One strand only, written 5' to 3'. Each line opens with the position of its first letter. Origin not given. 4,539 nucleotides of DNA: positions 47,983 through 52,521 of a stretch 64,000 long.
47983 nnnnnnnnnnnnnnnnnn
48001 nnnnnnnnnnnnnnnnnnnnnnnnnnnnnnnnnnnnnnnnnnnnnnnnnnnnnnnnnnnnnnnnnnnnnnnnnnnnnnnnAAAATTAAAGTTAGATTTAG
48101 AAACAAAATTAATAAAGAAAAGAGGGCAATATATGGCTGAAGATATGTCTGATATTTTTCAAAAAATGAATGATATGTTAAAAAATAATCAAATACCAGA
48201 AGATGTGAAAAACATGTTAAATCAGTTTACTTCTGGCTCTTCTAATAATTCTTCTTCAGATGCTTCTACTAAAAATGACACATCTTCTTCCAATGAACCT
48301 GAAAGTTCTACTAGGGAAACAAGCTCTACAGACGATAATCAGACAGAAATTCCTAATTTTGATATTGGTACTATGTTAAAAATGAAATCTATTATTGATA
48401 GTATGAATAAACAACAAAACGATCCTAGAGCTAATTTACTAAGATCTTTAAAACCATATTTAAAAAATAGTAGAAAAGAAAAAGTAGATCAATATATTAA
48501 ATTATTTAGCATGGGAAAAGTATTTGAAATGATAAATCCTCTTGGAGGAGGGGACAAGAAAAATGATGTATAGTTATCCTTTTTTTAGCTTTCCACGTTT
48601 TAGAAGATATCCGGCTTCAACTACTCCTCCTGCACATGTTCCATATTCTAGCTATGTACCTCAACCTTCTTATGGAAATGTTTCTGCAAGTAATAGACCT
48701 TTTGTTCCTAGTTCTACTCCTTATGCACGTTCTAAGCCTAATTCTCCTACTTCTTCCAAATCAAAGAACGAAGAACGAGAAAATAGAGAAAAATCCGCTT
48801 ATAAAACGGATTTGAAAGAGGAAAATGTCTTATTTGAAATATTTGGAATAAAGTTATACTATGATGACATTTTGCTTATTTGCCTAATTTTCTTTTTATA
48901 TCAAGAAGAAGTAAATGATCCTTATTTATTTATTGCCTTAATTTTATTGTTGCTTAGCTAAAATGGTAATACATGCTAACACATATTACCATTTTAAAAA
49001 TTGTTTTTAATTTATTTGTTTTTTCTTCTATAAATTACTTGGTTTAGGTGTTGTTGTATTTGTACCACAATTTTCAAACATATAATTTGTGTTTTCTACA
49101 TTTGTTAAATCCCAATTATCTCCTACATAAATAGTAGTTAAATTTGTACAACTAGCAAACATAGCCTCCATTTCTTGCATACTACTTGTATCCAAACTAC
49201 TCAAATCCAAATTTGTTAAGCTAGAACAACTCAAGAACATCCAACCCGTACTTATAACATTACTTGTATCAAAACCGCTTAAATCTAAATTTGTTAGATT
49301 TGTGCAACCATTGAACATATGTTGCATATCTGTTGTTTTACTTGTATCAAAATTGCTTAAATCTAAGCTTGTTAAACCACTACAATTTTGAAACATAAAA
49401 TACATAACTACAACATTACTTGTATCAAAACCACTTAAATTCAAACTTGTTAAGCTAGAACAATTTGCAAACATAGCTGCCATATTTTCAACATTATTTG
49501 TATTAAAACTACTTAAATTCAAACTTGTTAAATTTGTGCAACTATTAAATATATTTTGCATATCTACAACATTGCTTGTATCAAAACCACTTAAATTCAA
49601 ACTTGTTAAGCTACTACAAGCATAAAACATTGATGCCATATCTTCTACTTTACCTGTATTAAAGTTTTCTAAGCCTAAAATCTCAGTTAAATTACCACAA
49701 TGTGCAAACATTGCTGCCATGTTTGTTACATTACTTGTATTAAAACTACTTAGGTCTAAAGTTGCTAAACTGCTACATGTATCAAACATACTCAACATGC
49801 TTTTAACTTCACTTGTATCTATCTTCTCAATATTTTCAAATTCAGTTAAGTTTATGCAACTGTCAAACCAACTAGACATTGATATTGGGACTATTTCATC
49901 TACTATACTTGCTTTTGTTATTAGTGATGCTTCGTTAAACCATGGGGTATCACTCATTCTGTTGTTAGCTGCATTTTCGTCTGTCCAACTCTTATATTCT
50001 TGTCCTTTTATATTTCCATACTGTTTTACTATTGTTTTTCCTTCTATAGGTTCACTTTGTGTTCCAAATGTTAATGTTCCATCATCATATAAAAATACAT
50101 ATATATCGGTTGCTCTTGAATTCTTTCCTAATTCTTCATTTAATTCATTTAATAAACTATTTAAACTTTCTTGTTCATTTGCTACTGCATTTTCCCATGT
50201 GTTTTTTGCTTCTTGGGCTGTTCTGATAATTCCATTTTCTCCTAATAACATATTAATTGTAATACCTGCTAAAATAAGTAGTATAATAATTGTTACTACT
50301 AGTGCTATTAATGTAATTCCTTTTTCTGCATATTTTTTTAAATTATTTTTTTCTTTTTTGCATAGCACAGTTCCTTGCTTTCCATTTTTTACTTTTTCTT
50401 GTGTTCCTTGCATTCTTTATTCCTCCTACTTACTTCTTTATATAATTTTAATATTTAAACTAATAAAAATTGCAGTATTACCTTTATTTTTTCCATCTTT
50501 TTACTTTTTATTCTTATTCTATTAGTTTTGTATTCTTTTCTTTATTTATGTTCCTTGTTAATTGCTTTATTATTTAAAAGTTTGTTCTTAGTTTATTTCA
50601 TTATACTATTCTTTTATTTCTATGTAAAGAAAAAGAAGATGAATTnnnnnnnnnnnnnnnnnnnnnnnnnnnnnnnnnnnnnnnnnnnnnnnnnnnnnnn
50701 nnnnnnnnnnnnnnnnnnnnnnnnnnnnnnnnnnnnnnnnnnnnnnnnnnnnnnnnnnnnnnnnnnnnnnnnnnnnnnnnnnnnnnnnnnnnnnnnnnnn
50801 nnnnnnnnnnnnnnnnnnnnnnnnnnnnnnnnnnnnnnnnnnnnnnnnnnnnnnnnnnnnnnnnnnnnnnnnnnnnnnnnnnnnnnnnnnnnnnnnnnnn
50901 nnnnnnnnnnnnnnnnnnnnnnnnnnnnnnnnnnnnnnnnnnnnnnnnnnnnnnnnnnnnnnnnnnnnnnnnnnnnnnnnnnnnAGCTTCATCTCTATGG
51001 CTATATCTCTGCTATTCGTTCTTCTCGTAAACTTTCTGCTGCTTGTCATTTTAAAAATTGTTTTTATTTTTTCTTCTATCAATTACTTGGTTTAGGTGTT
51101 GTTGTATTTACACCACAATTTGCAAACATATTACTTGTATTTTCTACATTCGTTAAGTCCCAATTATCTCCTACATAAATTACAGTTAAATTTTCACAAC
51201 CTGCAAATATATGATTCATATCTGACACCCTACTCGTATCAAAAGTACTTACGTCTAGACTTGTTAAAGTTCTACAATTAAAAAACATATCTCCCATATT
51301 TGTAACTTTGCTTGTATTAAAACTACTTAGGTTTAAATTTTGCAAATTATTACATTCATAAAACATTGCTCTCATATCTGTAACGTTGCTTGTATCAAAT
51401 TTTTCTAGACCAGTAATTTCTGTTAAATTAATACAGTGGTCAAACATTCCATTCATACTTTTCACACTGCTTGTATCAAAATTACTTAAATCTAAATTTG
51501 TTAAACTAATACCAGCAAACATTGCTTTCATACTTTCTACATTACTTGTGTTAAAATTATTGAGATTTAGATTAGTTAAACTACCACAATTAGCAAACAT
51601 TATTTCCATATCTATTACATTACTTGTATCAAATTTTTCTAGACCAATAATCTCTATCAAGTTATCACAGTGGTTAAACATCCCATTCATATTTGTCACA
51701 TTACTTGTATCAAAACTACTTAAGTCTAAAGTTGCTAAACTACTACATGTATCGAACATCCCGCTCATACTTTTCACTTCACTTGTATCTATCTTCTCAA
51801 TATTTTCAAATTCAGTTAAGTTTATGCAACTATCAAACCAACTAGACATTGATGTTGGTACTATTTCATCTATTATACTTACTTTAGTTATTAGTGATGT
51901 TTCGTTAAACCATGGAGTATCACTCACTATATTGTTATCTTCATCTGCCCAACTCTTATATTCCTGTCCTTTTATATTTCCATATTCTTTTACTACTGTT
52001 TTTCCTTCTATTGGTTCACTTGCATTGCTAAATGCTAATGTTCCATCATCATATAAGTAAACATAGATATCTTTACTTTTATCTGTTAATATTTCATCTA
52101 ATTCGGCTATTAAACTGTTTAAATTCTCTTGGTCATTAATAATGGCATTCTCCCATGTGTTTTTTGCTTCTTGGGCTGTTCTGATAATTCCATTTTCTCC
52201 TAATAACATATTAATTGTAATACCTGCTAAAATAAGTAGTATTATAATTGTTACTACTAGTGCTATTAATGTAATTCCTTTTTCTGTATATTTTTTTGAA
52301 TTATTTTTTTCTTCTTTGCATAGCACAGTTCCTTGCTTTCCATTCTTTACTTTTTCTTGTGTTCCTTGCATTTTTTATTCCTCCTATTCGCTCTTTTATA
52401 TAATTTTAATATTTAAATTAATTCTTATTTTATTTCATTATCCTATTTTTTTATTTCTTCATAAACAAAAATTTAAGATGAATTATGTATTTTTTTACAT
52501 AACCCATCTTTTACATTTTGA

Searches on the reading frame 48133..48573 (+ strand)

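Call 28: search_protein_families(library=pfam, proteins=[window:48133-48573:+], max_evalue=0.001)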
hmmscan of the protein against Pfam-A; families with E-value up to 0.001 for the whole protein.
window:48133-48573:+ (146 aa): 0 families

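Call 56: search_protein_families(library=ncbifam, proteins=[window:48133-48573:+], max_evalue=10)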
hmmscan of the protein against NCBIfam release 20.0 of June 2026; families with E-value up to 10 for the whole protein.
window:48133-48573:+ (146 aa): 3 families
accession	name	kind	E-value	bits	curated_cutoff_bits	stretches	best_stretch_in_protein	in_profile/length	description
NF033230.2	phage_ECs1072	hypoth_equivalog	0.12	12.4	70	1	7-46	90-129/142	ECs1072 family phage-associated protein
NF038305.1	HpsJ_fam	subfamily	0.32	10.9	60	1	10-70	148-202/234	HpsJ family protein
NF010396.0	PRK13824.1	domain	0.35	9.7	390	1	2-88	222-305/404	replication protein C domain-containing protein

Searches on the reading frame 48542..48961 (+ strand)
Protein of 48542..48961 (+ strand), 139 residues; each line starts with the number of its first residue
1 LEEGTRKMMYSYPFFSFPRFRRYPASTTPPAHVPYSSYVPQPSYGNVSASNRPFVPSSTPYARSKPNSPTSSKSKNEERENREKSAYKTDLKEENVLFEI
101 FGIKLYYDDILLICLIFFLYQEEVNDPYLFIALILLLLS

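Call 28: search_protein_families(library=pfam, proteins=[window:48542-48961:+], max_evalue=0.001)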
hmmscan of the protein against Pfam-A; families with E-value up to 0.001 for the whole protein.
window:48542-48961:+ (139 aa): 0 families

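Call 56: search_protein_families(library=ncbifam, proteins=[window:48542-48961:+], max_evalue=10)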
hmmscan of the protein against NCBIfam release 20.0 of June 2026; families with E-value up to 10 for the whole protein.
window:48542-48961:+ (139 aa): 1 family
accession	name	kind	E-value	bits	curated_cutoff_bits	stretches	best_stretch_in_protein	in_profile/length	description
NF040983.1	BimA_second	exception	0.99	8.2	600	1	24-67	134-177/381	trimeric autotransporter actin-nucleating factor BimA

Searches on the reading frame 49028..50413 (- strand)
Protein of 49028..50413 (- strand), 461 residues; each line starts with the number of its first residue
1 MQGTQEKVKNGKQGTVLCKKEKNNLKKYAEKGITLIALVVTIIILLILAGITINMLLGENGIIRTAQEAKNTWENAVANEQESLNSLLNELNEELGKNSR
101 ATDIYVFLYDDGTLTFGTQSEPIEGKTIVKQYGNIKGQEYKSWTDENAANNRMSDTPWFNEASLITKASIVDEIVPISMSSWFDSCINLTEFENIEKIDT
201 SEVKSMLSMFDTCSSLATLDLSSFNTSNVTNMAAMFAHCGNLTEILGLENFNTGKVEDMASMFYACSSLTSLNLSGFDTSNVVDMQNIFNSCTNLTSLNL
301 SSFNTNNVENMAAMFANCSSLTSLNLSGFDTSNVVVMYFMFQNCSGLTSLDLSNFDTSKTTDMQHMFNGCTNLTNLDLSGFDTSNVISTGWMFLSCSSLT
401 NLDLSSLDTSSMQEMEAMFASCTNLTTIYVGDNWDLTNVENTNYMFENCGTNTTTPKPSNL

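Call 7: search_protein_families(library=ncbifam, proteins=[window:49028-50413:-], max_evalue=0.01)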
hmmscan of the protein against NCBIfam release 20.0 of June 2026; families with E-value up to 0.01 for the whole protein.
window:49028-50413:- (461 aa): 3 families
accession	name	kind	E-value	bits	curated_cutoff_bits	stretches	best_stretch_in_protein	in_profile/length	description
TIGR02167.2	Liste_lipo_26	repeat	1.1e-69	229.3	30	8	340-363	1-24/26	PARCEL repeat-containing surface protein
NF045896.1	Mbov_0838_LP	exception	3.5e-22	79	500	2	178-320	248-384/433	Mbov_0838 family PARCEL repeat surface lipoprotein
TIGR00135.1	gatC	equivalog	0.00069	19.9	47.1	0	189-214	33-58/93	Asp-tRNA(Asn)/Glu-tRNA(Gln) amidotransferase subunit GatC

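Call 35: search_protein_families(library=pfam, proteins=[window:49028-50413:-], max_evalue=0.001)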
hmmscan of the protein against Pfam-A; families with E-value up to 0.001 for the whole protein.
window:49028-50413:- (461 aa): 5 families
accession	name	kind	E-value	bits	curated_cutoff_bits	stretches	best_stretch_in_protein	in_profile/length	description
PF03382.20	DUF285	-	3.2e-54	182.2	25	3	341-451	7-112/120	Mycoplasma protein of unknown function, DUF285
PF13855.12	LRR_8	-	1.9e-08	34.4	27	0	340-380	20-58/61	Leucine rich repeat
PF12799.13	LRR_4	-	1.7e-06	28.5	27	0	347-383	3-39/44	Leucine Rich repeats (2 copies)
PF23952.1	LRR_EndoS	-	9.9e-06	26.2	27.9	0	292-379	44-114/116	Endo-beta-N-acetylglucosaminidase EndoS LRR domain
PF24048.1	LRR_NXF1-5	-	8.1e-05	22.7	30.5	0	267-310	54-97/142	NXF1/2/3/5 leucine-rich repeat domain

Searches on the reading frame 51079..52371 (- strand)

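Call 34: search_protein_families(library=pfam, proteins=[window:51079-52371:-], max_evalue=0.001)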
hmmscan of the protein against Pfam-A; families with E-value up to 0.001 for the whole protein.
window:51079-52371:- (430 aa): 3 families
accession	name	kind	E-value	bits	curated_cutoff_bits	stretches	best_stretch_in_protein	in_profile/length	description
PF03382.20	DUF285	-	1.5e-64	215.6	25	4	320-420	15-111/120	Mycoplasma protein of unknown function, DUF285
PF23952.1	LRR_EndoS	-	6.1e-05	23.7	27.9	0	184-297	20-115/116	Endo-beta-N-acetylglucosaminidase EndoS LRR domain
PF13855.12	LRR_8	-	0.00043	20.4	27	0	336-375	20-57/61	Leucine rich repeat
